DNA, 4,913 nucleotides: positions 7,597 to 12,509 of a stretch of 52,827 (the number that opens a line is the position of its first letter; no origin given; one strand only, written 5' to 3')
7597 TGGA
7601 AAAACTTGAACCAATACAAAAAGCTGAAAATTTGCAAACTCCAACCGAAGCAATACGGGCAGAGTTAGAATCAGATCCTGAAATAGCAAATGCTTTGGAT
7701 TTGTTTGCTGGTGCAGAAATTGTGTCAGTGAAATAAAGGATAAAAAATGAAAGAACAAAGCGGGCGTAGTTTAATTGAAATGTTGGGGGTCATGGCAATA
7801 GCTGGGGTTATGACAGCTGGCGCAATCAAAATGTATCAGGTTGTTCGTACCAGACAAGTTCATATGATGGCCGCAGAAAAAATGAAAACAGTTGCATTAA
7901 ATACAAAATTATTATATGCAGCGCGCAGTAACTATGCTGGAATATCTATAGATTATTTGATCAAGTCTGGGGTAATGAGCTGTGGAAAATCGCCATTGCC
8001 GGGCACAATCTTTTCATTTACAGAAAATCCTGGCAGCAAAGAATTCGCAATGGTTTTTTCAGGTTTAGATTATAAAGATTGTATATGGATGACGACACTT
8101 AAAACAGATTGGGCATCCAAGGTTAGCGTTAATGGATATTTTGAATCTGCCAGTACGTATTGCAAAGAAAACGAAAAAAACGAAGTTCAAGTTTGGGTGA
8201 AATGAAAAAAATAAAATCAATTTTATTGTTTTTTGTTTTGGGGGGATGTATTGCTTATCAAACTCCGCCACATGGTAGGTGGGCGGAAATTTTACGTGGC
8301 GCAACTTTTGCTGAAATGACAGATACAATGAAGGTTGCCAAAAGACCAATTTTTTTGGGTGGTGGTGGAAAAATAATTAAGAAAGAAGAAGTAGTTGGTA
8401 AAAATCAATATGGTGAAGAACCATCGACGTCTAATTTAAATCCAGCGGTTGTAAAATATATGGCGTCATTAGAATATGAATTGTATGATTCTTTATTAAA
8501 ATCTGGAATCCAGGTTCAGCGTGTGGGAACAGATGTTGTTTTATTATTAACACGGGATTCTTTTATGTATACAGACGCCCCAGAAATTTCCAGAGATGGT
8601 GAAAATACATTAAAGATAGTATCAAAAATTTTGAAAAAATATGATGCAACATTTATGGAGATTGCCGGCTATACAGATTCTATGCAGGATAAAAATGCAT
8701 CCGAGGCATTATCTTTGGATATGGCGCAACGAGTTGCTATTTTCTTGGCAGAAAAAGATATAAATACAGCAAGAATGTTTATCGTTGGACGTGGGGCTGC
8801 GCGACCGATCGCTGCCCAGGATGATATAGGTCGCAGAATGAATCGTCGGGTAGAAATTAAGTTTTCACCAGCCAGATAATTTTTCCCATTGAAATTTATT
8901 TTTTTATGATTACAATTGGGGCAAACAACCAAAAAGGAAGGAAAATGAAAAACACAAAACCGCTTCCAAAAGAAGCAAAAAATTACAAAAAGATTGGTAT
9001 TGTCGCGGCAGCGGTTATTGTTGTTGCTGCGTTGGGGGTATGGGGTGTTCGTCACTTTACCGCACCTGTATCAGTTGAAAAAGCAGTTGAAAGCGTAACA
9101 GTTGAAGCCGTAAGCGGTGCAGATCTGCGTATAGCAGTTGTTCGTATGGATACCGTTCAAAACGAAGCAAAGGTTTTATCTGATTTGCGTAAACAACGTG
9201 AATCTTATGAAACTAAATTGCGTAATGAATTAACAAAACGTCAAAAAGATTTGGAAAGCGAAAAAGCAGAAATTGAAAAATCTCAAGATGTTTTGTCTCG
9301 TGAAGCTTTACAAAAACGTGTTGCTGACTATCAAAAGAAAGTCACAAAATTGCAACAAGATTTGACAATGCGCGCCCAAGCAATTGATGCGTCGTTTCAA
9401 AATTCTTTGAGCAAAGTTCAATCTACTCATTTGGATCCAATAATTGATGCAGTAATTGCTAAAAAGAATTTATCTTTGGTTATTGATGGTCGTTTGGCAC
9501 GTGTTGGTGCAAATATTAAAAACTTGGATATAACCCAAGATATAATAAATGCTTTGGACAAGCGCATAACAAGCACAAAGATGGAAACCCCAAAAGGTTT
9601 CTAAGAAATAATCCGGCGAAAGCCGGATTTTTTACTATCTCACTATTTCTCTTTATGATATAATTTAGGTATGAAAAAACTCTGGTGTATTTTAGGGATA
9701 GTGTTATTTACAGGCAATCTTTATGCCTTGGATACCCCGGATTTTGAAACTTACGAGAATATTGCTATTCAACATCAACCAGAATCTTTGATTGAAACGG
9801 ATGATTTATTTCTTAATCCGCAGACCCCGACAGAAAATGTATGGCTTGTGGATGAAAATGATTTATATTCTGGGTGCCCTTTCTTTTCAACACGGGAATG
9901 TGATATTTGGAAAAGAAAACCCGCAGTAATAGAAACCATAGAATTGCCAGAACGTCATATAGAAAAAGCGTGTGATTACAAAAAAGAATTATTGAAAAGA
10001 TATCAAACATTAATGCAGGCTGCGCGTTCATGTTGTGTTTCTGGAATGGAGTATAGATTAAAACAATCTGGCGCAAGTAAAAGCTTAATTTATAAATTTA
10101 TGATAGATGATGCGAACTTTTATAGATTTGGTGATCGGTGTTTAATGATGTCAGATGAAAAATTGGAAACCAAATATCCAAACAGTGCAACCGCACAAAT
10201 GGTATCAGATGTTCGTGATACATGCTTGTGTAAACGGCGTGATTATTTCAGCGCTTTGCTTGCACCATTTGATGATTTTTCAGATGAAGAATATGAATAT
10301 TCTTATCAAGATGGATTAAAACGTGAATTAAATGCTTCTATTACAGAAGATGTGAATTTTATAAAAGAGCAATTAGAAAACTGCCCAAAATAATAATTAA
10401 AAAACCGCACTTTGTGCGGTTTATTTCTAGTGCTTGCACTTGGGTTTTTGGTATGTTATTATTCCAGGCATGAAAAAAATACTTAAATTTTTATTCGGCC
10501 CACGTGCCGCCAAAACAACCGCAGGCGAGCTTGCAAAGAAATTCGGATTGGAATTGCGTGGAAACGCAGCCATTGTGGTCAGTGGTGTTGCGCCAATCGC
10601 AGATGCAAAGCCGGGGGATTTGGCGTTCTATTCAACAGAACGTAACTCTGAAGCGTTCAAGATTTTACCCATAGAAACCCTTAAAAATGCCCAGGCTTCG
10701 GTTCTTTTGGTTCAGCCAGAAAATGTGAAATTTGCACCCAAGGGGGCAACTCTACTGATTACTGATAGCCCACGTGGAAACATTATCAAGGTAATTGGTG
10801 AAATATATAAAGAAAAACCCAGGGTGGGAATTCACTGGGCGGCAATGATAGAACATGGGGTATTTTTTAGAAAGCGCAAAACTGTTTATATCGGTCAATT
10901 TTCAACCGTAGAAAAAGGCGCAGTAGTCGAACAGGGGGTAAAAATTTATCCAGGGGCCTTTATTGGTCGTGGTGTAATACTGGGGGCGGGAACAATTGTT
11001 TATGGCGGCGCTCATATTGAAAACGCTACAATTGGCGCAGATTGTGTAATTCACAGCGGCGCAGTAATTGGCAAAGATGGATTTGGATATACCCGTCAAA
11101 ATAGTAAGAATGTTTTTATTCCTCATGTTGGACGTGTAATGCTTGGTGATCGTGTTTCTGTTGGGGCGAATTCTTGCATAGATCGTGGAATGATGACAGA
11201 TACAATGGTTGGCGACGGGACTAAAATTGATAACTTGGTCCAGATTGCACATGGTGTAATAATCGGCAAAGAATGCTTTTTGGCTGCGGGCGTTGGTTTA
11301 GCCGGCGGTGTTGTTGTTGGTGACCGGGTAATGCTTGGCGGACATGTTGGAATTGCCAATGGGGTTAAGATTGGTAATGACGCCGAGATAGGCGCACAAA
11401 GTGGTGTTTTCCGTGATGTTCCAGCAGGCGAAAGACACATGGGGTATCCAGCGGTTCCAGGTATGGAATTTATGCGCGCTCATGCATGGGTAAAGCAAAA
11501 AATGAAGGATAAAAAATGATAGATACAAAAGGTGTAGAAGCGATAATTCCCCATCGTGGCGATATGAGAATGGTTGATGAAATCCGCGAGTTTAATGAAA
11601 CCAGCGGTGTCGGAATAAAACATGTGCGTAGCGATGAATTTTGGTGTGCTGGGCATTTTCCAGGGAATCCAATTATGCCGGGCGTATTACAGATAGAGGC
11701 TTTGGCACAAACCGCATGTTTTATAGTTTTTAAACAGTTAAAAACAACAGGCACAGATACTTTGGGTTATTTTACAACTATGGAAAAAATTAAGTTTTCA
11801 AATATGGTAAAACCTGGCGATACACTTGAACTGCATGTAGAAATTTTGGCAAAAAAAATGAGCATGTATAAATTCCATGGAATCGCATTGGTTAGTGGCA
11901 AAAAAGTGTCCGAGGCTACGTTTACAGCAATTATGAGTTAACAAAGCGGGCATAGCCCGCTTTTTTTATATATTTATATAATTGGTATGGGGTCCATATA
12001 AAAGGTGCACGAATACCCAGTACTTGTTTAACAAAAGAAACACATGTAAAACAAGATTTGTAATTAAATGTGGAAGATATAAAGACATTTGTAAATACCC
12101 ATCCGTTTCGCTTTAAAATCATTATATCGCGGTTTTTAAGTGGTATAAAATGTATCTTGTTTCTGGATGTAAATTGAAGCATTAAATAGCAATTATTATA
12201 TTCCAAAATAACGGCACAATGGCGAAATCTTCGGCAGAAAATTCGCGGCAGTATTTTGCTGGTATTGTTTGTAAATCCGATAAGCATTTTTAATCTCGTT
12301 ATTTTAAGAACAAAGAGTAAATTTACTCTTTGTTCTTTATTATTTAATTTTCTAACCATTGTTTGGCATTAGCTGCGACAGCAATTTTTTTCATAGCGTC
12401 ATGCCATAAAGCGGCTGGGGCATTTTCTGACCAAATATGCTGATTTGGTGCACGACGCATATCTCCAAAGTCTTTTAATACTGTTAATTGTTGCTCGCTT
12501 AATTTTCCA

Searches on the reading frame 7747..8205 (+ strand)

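Call 42: search_protein_families(library=pfam, proteins=[window:7747-8205:+], max_evalue=0.01)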
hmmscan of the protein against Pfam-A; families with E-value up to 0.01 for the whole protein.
window:7747-8205:+ (152 aa): 2 families
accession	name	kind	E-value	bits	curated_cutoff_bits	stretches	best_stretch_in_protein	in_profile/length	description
PF07963.17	N_methyl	-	0.0006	19.7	21.2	1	1-27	1-27/27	Prokaryotic N-terminal methylation motif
PF08805.16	PilS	-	0.0067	16.9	22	0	42-77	7-42/138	PilS N terminal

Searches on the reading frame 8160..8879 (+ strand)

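Call 42: search_protein_families(library=pfam, proteins=[window:8160-8879:+], max_evalue=0.01)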
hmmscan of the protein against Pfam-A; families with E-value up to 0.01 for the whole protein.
window:8160-8879:+ (239 aa): 1 family
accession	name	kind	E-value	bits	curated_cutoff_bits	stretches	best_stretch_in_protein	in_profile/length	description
PF00691.25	OmpA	-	6.5e-11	42.9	27.2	1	140-228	6-96/98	OmpA family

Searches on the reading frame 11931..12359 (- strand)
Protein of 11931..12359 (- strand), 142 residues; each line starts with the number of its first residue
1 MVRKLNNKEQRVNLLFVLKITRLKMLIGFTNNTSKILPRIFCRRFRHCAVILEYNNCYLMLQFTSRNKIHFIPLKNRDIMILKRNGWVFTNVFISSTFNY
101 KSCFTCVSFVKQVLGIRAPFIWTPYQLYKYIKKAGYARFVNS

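Call 42: search_protein_families(library=pfam, proteins=[window:11931-12359:-], max_evalue=0.01)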
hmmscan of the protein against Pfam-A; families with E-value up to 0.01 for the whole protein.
window:11931-12359:- (142 aa): 0 families

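Call 66: search_protein_families(library=pfam, proteins=[window:11931-12359:-], max_evalue=5)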
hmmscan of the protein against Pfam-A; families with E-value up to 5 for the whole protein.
window:11931-12359:- (142 aa): 0 families
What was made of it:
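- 11931..12721 (-): c6 and c5: two small cytoplasmic genes of unknown function that follow virB10 directly in most relatives. No Pfam family (call 66).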

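Call 81: search_protein_families(library=phrogs, proteins=[window:11931-12359:-], max_evalue=0.01)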
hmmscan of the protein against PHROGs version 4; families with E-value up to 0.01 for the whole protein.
window:11931-12359:- (142 aa): 0 families
